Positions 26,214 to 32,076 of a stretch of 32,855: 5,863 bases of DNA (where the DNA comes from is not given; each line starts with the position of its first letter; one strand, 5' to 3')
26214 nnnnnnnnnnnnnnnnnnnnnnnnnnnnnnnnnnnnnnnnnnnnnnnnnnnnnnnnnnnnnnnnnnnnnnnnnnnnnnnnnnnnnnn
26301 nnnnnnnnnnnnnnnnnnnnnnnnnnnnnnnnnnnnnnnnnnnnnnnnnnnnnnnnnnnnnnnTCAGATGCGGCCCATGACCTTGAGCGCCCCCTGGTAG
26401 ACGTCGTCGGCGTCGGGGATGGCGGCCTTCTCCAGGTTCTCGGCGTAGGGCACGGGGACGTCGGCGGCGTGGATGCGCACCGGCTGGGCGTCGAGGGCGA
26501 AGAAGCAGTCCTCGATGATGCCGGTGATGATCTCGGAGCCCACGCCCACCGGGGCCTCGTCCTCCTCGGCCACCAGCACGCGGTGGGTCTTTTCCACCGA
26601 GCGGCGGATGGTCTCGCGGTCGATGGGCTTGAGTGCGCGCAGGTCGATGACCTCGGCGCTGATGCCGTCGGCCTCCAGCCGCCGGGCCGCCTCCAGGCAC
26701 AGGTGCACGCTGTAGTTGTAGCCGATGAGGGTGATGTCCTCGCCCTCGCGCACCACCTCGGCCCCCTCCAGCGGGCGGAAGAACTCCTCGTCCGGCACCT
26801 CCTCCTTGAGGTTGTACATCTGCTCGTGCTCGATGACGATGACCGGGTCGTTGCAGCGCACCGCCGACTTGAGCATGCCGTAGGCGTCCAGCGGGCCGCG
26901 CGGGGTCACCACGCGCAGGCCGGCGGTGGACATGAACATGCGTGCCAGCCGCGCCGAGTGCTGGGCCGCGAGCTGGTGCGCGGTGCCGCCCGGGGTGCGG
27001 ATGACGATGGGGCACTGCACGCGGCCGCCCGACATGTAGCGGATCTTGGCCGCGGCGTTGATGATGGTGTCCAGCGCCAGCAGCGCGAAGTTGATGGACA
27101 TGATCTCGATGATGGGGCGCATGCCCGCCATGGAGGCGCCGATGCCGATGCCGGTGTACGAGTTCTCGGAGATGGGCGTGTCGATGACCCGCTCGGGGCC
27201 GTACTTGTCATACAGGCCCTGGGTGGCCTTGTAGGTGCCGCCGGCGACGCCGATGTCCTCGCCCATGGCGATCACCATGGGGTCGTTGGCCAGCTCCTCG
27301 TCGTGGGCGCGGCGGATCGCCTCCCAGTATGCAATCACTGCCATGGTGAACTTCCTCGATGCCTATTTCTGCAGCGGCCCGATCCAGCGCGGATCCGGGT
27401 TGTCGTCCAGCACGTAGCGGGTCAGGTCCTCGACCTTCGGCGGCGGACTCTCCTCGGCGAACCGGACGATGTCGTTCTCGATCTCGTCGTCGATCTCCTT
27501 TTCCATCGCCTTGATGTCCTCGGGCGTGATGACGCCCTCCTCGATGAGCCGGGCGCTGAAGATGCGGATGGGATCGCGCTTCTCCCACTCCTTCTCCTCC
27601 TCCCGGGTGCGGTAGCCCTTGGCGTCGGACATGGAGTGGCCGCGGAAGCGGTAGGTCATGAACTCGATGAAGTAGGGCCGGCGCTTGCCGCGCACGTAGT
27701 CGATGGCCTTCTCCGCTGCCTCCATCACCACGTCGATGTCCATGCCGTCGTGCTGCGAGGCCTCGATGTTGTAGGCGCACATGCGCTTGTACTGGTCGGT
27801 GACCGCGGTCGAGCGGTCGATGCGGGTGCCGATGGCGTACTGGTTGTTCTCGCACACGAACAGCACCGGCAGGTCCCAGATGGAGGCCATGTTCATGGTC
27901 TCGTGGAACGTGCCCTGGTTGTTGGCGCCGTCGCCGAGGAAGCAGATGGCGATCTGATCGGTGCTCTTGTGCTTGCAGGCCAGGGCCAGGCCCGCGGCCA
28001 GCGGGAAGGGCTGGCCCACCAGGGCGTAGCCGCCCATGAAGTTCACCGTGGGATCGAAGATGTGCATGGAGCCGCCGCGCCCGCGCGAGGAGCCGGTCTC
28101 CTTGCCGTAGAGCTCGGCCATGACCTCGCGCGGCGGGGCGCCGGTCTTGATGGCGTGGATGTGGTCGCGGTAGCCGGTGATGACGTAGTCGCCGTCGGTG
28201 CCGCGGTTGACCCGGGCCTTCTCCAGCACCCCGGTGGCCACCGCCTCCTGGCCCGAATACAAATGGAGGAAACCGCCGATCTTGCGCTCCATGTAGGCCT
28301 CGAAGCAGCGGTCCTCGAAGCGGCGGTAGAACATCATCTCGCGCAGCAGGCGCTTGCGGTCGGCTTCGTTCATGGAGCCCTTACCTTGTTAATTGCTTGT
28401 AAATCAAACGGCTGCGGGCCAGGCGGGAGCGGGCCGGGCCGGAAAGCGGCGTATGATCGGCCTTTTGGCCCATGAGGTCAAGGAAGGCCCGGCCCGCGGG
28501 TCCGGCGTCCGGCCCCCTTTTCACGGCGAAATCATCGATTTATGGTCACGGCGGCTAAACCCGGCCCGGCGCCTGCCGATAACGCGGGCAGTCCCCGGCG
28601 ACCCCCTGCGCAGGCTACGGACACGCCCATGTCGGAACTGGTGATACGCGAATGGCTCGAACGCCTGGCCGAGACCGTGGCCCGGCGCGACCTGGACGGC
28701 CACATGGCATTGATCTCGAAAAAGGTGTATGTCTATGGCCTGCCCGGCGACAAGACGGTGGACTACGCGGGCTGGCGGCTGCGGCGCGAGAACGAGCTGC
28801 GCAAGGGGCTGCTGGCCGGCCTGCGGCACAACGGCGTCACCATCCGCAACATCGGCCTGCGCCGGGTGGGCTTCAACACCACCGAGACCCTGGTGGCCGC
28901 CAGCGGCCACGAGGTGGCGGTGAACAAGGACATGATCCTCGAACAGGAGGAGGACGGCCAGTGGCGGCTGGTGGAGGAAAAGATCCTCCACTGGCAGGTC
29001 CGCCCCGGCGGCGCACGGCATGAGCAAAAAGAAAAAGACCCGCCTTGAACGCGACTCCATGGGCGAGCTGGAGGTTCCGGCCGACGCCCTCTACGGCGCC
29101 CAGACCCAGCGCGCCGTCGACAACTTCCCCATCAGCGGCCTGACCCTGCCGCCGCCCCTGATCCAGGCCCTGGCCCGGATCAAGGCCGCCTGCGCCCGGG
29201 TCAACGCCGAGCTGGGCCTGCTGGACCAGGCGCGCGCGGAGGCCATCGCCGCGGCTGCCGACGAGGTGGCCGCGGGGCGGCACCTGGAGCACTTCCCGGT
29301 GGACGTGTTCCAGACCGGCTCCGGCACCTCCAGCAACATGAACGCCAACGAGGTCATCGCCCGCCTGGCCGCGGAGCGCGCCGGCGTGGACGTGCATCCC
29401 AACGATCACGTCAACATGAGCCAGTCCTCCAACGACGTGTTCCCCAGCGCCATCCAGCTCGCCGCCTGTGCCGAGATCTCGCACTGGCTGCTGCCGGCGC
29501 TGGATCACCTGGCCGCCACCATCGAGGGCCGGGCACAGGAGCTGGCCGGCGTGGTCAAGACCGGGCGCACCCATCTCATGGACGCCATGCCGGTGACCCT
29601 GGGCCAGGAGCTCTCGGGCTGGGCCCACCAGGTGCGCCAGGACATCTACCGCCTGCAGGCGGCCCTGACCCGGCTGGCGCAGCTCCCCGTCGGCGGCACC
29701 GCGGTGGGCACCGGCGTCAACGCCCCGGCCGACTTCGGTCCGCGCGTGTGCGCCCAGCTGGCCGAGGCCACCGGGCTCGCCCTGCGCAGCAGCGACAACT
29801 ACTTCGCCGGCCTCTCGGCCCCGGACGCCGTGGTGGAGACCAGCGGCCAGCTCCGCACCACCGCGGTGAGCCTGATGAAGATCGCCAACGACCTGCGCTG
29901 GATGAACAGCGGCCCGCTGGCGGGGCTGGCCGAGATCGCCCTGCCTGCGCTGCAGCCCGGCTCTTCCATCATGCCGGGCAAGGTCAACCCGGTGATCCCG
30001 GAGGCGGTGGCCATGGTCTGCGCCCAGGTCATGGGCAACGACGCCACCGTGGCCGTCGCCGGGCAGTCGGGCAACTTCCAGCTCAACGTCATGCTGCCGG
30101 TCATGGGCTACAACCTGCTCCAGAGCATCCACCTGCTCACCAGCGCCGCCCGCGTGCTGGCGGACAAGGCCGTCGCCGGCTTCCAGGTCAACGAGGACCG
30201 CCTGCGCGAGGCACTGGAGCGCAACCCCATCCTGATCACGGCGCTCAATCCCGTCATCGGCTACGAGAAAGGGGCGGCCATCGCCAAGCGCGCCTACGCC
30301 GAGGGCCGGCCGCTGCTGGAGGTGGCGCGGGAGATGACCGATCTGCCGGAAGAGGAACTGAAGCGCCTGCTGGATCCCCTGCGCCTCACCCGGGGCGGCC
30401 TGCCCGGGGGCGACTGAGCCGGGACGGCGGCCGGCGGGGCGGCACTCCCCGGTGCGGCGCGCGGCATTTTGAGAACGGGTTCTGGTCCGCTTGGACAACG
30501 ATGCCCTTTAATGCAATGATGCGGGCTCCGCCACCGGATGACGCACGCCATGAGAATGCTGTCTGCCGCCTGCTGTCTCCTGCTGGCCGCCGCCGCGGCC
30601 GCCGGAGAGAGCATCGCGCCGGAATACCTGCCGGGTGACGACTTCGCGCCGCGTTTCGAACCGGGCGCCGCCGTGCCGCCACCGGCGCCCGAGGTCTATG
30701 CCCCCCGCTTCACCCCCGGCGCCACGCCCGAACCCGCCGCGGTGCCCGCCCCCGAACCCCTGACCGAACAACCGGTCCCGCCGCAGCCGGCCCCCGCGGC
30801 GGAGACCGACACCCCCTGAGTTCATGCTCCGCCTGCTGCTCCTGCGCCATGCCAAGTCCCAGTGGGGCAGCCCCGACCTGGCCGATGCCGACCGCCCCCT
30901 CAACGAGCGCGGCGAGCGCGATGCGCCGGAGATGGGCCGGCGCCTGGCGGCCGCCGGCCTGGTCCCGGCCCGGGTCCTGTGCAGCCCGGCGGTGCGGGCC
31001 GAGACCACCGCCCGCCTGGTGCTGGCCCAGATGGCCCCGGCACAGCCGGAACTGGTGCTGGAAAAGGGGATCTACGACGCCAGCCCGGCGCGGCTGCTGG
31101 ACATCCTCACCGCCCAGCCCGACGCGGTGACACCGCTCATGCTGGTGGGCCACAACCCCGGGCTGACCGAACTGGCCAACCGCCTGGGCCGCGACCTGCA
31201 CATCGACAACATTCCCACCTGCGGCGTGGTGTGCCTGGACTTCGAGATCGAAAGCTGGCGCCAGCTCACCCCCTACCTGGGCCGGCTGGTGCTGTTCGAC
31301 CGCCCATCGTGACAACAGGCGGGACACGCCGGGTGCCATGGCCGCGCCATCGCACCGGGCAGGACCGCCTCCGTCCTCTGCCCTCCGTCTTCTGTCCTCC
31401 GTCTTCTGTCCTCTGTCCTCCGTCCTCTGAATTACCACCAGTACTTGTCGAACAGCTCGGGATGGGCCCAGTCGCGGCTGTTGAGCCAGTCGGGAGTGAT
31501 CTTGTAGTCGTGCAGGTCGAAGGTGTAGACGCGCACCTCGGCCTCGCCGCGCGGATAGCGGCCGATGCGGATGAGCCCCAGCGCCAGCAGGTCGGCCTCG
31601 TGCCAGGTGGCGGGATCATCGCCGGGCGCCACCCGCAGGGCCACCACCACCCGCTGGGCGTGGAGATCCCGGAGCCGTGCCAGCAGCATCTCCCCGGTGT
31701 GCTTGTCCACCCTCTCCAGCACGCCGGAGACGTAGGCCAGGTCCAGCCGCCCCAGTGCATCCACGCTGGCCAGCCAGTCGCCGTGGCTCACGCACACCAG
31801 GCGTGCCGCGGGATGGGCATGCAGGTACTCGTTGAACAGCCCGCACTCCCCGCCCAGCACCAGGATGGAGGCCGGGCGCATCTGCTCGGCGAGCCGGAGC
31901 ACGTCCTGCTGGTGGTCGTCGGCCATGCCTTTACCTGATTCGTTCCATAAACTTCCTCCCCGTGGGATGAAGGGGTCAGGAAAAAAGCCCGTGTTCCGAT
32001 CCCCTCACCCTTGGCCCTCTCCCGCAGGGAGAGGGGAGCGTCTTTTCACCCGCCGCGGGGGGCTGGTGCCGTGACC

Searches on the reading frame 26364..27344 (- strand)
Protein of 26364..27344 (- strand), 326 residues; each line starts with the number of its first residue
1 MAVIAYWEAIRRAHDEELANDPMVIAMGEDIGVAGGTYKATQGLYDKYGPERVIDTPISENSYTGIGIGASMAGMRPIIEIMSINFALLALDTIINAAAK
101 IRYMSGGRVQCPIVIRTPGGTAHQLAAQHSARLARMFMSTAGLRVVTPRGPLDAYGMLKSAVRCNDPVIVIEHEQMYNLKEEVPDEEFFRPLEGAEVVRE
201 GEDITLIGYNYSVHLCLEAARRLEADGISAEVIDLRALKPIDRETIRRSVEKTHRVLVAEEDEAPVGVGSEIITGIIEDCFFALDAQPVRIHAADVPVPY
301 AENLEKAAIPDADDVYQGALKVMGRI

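Call 16: search_protein_families(library=pfam, proteins=[window:26364-27344:-], max_evalue=0.001)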
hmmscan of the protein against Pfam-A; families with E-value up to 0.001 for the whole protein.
window:26364-27344:- (326 aa): 2 families
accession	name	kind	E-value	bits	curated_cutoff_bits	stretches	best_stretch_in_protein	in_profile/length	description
PF02779.29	Transket_pyr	-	1.1e-42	146.1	27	1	4-178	3-173/174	Transketolase, pyrimidine binding domain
PF02780.25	Transketolase_C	-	1.6e-38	131.8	25.9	1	195-315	3-124/124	Transketolase, C-terminal domain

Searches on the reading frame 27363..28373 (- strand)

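Call 16: search_protein_families(library=pfam, proteins=[window:27363-28373:-], max_evalue=0.001)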
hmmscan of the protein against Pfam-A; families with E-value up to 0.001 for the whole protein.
window:27363-28373:- (336 aa): 4 families
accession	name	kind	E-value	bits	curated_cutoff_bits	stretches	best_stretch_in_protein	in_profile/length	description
PF00676.26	E1_dh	-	3.5e-85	286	22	1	11-314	1-299/300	Dehydrogenase E1 component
PF00456.26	Transketolase_N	-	9.5e-06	25.3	22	1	135-240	140-243/334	Transketolase, thiamine diphosphate binding domain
PF02775.26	TPP_enzyme_C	-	1.1e-05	25.7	21.9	1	112-237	23-150/151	Thiamine pyrophosphate enzyme, C-terminal TPP binding domain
PF13292.11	DXP_synthase_N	-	0.00015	21.6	21.2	1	125-198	119-192/274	1-deoxy-D-xylulose-5-phosphate synthase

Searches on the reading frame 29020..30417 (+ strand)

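Call 16: search_protein_families(library=pfam, proteins=[window:29020-30417:+], max_evalue=0.001)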
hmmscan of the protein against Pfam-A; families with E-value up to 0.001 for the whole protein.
window:29020-30417:+ (465 aa): 2 families
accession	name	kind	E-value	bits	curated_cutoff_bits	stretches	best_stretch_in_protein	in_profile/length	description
PF00206.25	Lyase_1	-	2.7e-100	336.3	27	1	15-339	1-312/312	Lyase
PF10415.14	FumaraseC_C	-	1.2e-20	74.1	32.5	1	405-458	1-54/54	Fumarase C C-terminus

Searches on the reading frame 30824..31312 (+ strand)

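Call 16: search_protein_families(library=pfam, proteins=[window:30824-31312:+], max_evalue=0.001)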
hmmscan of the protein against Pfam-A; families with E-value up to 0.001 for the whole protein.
window:30824-31312:+ (162 aa): 1 family
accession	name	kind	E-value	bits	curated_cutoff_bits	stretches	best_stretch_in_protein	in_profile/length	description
PF00300.27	His_Phos_1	-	2e-09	37.9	21.7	1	4-71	1-68/194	Histidine phosphatase superfamily (branch 1)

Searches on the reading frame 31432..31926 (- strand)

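Call 16: search_protein_families(library=pfam, proteins=[window:31432-31926:-], max_evalue=0.001)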
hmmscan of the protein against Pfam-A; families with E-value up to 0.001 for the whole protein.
window:31432-31926:- (164 aa): 1 family
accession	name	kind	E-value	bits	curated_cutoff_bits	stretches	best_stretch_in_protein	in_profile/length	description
PF19742.4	DUF6231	-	1.7e-38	133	35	1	4-164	2-145/145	Family of unknown function (DUF6231)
